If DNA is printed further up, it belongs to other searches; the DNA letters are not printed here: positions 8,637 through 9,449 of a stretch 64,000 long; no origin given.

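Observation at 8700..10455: Candidate type II restriction-modification pair: low-GC GIY-YIG-like nuclease ORF downstream of a Dam-class (D12) methyltransferase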

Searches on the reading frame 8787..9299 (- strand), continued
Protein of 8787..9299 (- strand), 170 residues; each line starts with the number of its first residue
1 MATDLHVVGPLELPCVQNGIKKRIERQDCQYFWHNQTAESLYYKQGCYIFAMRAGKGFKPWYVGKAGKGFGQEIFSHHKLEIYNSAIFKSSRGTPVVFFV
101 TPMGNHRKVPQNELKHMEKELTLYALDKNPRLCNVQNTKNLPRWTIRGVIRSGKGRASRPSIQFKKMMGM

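Call 58: fold_search(model_id=the predicted structure, library=pdb)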
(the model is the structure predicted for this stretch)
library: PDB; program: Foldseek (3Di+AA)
matches with E <= 10: 262; with E <= 0.001: 0
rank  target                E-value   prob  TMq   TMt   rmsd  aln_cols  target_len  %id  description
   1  7dko_A                2.9e-01  0.16  0.24  0.36   7.1       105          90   17  De novo design protein AM2M (released 2021-12-08)
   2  9pzg_V                3.1e-01  0.13  0.21  0.15  17.1       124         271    9  Bacterial ribosomal 2'-O-methyltransferase RsmI in complex with the small ribosomal subunit (released 2025-09-24)
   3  6hq7_B                3.5e-01  0.07  0.15  0.08  12.8       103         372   17  Structure of EAL Enzyme Bd1971 - cGMP bound form (released 2019-07-31)
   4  9pzg_W                3.7e-01  0.10  0.20  0.14  17.2       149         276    9  Bacterial ribosomal 2'-O-methyltransferase RsmI in complex with the small ribosomal subunit (released 2025-09-24)
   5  6kqr_A                4.0e-01  0.30  0.23  0.13   7.1        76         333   14  A pre-assembled molecular-helical Cascade backbone of Csy3 subunits from Zymomonas mobilis (released 2020-05-13)
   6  6hq4_B                4.5e-01  0.06  0.15  0.08  14.6       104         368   15  Structure of EAL enzyme Bd1971 - cAMP bound form (released 2019-07-31)
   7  6kqr_E                5.7e-01  0.23  0.23  0.13   7.0        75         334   13  A pre-assembled molecular-helical Cascade backbone of Csy3 subunits from Zymomonas mobilis (released 2020-05-13)
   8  6hq4_A                7.7e-01  0.04  0.14  0.08  13.8       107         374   15  Structure of EAL enzyme Bd1971 - cAMP bound form (released 2019-07-31)
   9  7dkk_A                8.7e-01  0.16  0.26  0.40   5.1        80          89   15  De novo design protein XM2H (released 2021-12-08)
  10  3or3_A                9.2e-01  0.11  0.24  0.24  13.3       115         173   10  Restriction endonuclease HPY188I in complex with product DNA (released 2010-10-20)
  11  7zub_C                9.2e-01  0.03  0.16  0.10  17.4       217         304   12  Cryo-EM structure of the indirubin-bound Hsp90-XAP2-AHR complex (released 2022-11-23)
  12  6hq5_B                1.1e+00  0.07  0.17  0.09  11.1        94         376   13  Structure of EAL Enzyme Bd1971 - cAMP and cyclic-di-GMP bound form (released 2019-07-31)
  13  3la7_B                1.2e+00  0.03  0.14  0.12  13.2       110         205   11  Crystal structure of NtcA in apo-form (released 2010-09-01)
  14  7w63_B                1.4e+00  0.09  0.26  0.14   8.3        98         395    8  Crystal structure of minor pilin TcpB from Vibrio cholerae (released 2022-11-09)
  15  6hq5_A                1.4e+00  0.03  0.14  0.07  15.1       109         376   13  Structure of EAL Enzyme Bd1971 - cAMP and cyclic-di-GMP bound form (released 2019-07-31)
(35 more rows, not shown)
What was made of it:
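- Foldseek against the PDB finds nothing significant (call 58).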

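Call 59: fold_search(model_id=the predicted structure, library=viral)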
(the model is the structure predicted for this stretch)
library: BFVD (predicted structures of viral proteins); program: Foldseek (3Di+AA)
matches with E <= 10: 373; with E <= 0.001: 0
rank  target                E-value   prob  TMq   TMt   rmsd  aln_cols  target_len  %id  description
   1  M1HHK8                2.5e-03  0.99  0.47  0.42   9.0       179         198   11  (no name in the UniProt tables at hand)
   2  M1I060                7.8e-03  0.99  0.46  0.34   5.1       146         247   12  (no name in the UniProt tables at hand)
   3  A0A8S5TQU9            8.8e-03  0.99  0.39  0.41   5.1       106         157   17  Intron-associated endonuclease 1 [Siphoviridae sp. ctbbV81]
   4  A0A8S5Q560            1.1e-02  0.99  0.39  0.39   9.8       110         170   13  Gamma-delta Resolvase/DNA Complex, site-specific, recombination, flat interface.4A [Siphoviridae sp. ctQqU1]
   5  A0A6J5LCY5            1.8e-02  0.98  0.38  0.32  13.8       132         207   15  GIY-YIG_COG3680 domain containing protein [uncultured Caudovirales phage]
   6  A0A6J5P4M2            3.1e-02  0.89  0.35  0.29   9.8       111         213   15  GIY-YIG_SF domain containing protein [uncultured Caudovirales phage]
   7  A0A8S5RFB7            4.5e-02  0.91  0.36  0.32   5.4       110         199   17  Intron associated endonuclease [virus sp. ctQmo6]
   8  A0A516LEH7            4.5e-02  0.35  0.23  0.23  12.5       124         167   14  (no name in the UniProt tables at hand)
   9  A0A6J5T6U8            8.7e-02  0.77  0.36  0.30  14.8       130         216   17  GIY-YIG_COG3680 domain containing protein [uncultured Caudovirales phage]
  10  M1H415                1.0e-01  0.82  0.32  0.18   4.2        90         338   17  (no name in the UniProt tables at hand)
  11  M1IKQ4                1.0e-01  0.54  0.35  0.20  11.6       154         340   14  (no name in the UniProt tables at hand)
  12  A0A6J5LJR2            1.1e-01  0.41  0.28  0.21  11.3       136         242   12  Uncharacterized protein [uncultured Caudovirales phage]
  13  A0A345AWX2            1.5e-01  0.63  0.35  0.20  13.0       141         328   13  (no name in the UniProt tables at hand)
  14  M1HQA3                1.5e-01  0.30  0.28  0.28   7.6       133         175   14  (no name in the UniProt tables at hand)
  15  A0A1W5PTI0            1.6e-01  0.63  0.36  0.26  11.9       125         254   23  (no name in the UniProt tables at hand)
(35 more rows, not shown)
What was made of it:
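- On GIY-YIG nuclease superfamily: BFVD top hits include named GIY-YIG proteins (call 59).
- BFVD top hits at probability 0.99 include several named GIY-YIG proteins (call 59).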

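Call 66: find_encoding_contigs(protein=P0091, flank=8000, max_places=3)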
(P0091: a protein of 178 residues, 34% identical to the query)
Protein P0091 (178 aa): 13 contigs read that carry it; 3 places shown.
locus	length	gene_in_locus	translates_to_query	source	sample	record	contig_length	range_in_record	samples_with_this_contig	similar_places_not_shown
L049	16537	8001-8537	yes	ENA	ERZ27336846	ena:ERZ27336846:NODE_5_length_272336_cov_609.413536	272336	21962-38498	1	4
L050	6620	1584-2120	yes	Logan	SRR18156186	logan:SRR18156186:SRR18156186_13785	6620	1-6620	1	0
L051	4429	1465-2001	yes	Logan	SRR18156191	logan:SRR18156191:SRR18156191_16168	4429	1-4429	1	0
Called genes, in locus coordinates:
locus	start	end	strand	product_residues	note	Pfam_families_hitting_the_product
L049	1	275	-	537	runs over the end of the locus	PF00005:ABC_tran, PF13304:AAA_21 (faint)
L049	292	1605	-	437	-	PF01979:Amidohydro_1, PF07969:Amidohydro_3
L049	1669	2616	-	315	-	PF00126:HTH_1, PF03466:LysR_substrate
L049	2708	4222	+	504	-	PF00111:Fer2 (weak), PF01799:Fer2_2, PF00941:FAD_binding_5, PF03450:CO_deh_flav_C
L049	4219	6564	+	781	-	PF01315:Ald_Xan_dh_C, PF02738:MoCoBD_1, PF20256:MoCoBD_2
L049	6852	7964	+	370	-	PF12686:DUF3800 (weak)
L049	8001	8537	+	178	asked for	-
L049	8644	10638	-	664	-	PF10462:Peptidase_M66 (faint)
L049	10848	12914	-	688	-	PF03995:Inhibitor_I36, PF00030:Crystall (faint), PF10462:Peptidase_M66 (faint), PF13688:Reprolysin_5 (faint)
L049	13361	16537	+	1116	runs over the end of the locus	PF26549:Tricorn_N, PF07676:PD40 (weak), PF26550:Tricorn_2nd, PF07676:PD40, PF26549:Tricorn_N (weak), PF26550:Tricorn_2nd, PF14684:Tricorn_C1, PF03572:Peptidase_S41, +5 more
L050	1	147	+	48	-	?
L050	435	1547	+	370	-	PF12686:DUF3800 (weak)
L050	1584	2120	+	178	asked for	-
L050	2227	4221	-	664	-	PF10462:Peptidase_M66 (faint)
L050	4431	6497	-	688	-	PF03995:Inhibitor_I36, PF00030:Crystall (faint), PF10462:Peptidase_M66 (faint), PF13688:Reprolysin_5 (faint)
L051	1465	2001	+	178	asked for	-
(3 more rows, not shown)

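Call 67: find_encoding_contigs(protein=P0066, flank=8000, max_places=3)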
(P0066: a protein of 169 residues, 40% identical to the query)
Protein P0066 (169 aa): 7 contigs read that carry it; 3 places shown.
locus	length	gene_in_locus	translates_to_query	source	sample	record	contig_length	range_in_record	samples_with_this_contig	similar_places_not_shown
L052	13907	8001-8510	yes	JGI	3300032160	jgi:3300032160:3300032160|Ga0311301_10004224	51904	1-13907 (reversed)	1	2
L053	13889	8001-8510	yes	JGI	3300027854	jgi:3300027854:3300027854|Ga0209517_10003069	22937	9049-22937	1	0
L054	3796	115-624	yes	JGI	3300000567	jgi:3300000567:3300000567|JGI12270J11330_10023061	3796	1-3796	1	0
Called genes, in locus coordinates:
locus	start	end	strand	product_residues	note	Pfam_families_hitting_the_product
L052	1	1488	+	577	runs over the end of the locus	PF00496:SBP_bac_5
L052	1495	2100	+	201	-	PF04542:Sigma70_r2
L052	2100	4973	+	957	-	PF00515:TPR_1 (faint), PF07719:TPR_2 (faint), PF13176:TPR_7 (faint), PF13181:TPR_8 (faint), PF13424:TPR_12, PF13432:TPR_16 (weak), PF14938:SNAP (weak), PF12770:CHAT, +2 more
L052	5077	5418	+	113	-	-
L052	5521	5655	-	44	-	-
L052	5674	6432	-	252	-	PF06537:DHOR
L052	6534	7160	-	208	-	-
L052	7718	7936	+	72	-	-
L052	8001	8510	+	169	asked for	-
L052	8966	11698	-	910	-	PF04326:SLFN_AlbA_2 (weak), PF13401:AAA_22 (faint), PF05729:NACHT (weak)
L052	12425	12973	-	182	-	-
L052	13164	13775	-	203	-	-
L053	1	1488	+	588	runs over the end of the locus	PF00496:SBP_bac_5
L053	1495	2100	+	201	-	PF04542:Sigma70_r2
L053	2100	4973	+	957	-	PF00515:TPR_1 (faint), PF07719:TPR_2 (faint), PF13176:TPR_7 (faint), PF13181:TPR_8 (faint), PF13424:TPR_12, PF13432:TPR_16 (weak), PF14938:SNAP (weak), PF12770:CHAT, +2 more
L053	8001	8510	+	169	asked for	-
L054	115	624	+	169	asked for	-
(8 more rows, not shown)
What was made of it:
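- P0066 lies between a CHAT-TPR protein and a NACHT/SLFN STAND NTPase (call 67).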

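Call 68: find_related_loci(query=A2, collection=viral_contigs, flank=8000)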
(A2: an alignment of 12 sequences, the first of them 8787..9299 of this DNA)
Query A2 (170 aa) in viral_contigs; peptide patterns used: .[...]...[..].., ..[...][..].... (x = any residue, [..] = any of these).
8 stretches matched a pattern; 5 encode a relative of the query (tblastn E <= 1e-3); 5 distinct loci.
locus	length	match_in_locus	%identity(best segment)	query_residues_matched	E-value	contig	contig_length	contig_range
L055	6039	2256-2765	58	1-170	3e-66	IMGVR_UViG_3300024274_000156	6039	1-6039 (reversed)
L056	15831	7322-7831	60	1-170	2e-66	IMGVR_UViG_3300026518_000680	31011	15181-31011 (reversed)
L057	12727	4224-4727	57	1-168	2e-64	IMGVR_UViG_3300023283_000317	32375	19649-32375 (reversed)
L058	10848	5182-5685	56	1-168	3e-62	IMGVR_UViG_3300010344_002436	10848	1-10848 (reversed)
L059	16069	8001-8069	57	43-64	4e-4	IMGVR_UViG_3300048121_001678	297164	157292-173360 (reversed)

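Call 71: search_protein_families(library=phrogs, proteins=[window:8787-9299:-, L043:10001-10513:+, L057:4224-4736:+, P0091, P0103, L043:10524-10952:-, L043:10958-11455:-], max_evalue=0.1)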
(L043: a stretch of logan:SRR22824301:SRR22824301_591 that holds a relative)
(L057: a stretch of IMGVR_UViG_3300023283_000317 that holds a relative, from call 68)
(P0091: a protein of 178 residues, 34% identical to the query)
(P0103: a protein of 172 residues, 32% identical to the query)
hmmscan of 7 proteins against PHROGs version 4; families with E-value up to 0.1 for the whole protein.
window:8787-9299:- (170 aa): 0 families

L043:10001-10513:+ (170 aa): 0 families

L057:4224-4736:+ (171 aa): 0 families

P0091 (178 aa): 0 families

P0103 (172 aa): 1 family
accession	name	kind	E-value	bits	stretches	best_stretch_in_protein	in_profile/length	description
phrog_14258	-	unknown function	0.0069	17.6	1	76-124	3-51/75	-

L043:10524-10952:- (142 aa): 2 families
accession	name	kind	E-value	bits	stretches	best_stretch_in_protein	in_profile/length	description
phrog_5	-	connector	3.8e-05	24.6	1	20-140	114-206/239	tail completion or Neck1 protein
phrog_879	-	connector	0.023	15.7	0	21-66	23-67/168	tail completion or Neck1 protein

L043:10958-11455:- (165 aa): 0 families

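Call 74: search_protein_families(library=padloc, proteins=[L018:8541-9512:+, L018:9521-10591:+, L027:7298-8881:+, L027:8913-10532:+, L030:1612-3744:-, L030:3806-5863:-, L021:8999-11203:+, L029:8861-10708:+, L025:8716-10428:-, L035:8565-10292:-], max_evalue=0.00001)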
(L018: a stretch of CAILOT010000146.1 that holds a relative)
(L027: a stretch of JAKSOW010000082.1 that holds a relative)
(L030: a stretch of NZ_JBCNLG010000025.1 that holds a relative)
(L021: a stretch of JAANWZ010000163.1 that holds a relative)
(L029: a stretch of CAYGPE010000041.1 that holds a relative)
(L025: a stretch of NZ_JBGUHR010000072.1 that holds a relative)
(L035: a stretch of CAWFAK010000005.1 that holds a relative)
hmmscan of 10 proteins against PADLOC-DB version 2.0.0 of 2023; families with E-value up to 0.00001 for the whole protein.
L018:8541-9512:+ (323 aa): 1 family
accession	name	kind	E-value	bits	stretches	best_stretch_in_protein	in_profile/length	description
PDLC00284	PtuA1|PtuA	-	1.5e-06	25.3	0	29-88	1-60/545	AAA ATPase domain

L018:9521-10591:+ (356 aa): 0 families

L027:7298-8881:+ (527 aa): 0 families

L027:8913-10532:+ (539 aa): 0 families

L030:1612-3744:- (710 aa): 0 families

L030:3806-5863:- (685 aa): 0 families

L021:8999-11203:+ (734 aa): 2 families
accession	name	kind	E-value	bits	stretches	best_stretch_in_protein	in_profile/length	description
PDLC02960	RT-Protease_XI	-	1.8e-11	41.7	1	345-513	348-503/506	single gene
PDLC02959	RT-Protease_XI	-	5.2e-10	36.8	1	348-513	349-507/510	single gene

L029:8861-10708:+ (615 aa): 0 families

L025:8716-10428:- (570 aa): 0 families

L035:8565-10292:- (575 aa): 0 families
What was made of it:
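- On Known single-gene anti-phage defence systems (PADLOC set, including PD-T4-3/CMoRE): Ten further large neighbours are mostly non-defence (call 74).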

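Call 76: find_related_loci(query=A7, collection=viral_contigs, flank=7000)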
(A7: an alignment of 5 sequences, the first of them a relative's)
Query A7 (145 aa) in viral_contigs; peptide patterns used: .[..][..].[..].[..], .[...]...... (x = any residue, [..] = any of these).
600 stretches matched a pattern (row limit reached: there are more); 531 encode a relative of the query (tblastn E <= 1e-3); the best 80 are kept; 80 distinct loci.
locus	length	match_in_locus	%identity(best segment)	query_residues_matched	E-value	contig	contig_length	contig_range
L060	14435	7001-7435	100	1-145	3e-93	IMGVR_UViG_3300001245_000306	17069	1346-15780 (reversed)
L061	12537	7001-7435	99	1-145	1e-92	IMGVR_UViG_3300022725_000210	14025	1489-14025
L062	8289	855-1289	99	1-145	9e-93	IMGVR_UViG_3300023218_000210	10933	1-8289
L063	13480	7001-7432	92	1-144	1e-80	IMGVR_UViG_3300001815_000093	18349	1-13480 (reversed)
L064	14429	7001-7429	83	1-144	4e-76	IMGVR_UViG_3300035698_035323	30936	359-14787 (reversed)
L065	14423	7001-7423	83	1-144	2e-75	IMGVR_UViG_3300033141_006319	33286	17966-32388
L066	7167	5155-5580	82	1-145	2e-74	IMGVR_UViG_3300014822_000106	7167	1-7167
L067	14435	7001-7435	78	1-145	4e-74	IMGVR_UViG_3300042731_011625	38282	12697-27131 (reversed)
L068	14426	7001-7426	79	1-145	4e-73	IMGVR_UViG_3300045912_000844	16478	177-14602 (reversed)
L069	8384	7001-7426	79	1-145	4e-73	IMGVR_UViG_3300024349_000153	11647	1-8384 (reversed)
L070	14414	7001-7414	81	1-145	5e-73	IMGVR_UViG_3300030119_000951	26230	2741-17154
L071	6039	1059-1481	80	1-144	1e-72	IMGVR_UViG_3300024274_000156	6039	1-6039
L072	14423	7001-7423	80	1-144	2e-72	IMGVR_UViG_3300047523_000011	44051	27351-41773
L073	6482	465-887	80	1-144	1e-72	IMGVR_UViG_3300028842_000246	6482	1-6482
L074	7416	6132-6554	80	1-144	1e-72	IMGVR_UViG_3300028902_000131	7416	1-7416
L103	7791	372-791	77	1-143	4e-70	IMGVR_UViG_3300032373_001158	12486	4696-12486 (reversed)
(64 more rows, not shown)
